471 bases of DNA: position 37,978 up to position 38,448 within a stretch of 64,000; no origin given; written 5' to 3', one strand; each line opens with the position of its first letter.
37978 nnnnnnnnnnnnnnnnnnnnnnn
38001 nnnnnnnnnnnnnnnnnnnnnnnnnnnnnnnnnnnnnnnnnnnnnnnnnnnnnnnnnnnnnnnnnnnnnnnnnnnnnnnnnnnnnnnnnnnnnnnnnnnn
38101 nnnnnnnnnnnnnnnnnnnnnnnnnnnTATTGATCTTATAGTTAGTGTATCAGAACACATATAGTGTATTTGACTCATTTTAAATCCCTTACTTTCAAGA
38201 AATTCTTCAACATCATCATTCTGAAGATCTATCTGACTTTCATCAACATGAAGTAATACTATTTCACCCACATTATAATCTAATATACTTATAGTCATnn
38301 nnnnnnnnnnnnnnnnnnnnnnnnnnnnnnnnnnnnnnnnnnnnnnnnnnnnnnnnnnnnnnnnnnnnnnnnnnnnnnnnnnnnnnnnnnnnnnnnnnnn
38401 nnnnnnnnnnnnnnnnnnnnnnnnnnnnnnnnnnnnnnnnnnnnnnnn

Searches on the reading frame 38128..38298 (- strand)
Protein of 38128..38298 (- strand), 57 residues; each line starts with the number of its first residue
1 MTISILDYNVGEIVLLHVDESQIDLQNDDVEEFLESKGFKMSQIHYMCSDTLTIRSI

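Call 90: search_protein_families(library=pfam, alignment_id=A6, max_evalue=0.05)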
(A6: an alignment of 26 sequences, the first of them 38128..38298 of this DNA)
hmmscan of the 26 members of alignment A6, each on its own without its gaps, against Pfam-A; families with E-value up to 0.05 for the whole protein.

A. member 1, window:38128-38298:- (57 aa): 1 family
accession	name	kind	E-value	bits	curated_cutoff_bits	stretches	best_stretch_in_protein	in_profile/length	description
PF04695.18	Pex14_N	-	0.025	14.6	23.2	1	32-46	28-42/46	Pex14 N-terminal domain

B. families by the number of members that match (of 26 scanned): 34 families (the first 25 are shown)
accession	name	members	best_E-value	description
PF08645.17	PNK3P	1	9.8e-20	Polynucleotide kinase 3 phosphatase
PF01832.25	Glucosaminidase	1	6.5e-18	Mannosyl-glycoprotein endo-beta-N-acetylglucosaminidase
PF21825.2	crAss001_48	1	2.7e-13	crAss001_48 related protein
PF11753.13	DUF3310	1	7.1e-13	Protein of unknwon function (DUF3310)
PF00583.31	Acetyltransf_1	1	6.5e-09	Acetyltransferase (GNAT) family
PF13508.13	Acetyltransf_7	1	8.1e-09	Acetyltransferase (GNAT) domain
PF13650.11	Asp_protease_2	1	7.8e-07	Aspartyl protease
PF13419.12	HAD_2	1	1.8e-06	Haloacid dehalogenase-like hydrolase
PF00702.32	Hydrolase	1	2.2e-06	haloacid dehalogenase-like hydrolase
PF13975.11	gag-asp_proteas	1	5.2e-06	gag-polyprotein putative aspartyl protease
PF13673.13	Acetyltransf_10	1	1.5e-05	Acetyltransferase (GNAT) domain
PF00077.25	RVP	1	0.00012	Retroviral aspartyl protease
PF13242.12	Hydrolase_like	1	0.00015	HAD-hyrolase-like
PF13353.11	Fer4_12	1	0.00016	4Fe-4S single cluster domain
PF14122.12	YokU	1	0.0022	YokU-like protein, putative antitoxin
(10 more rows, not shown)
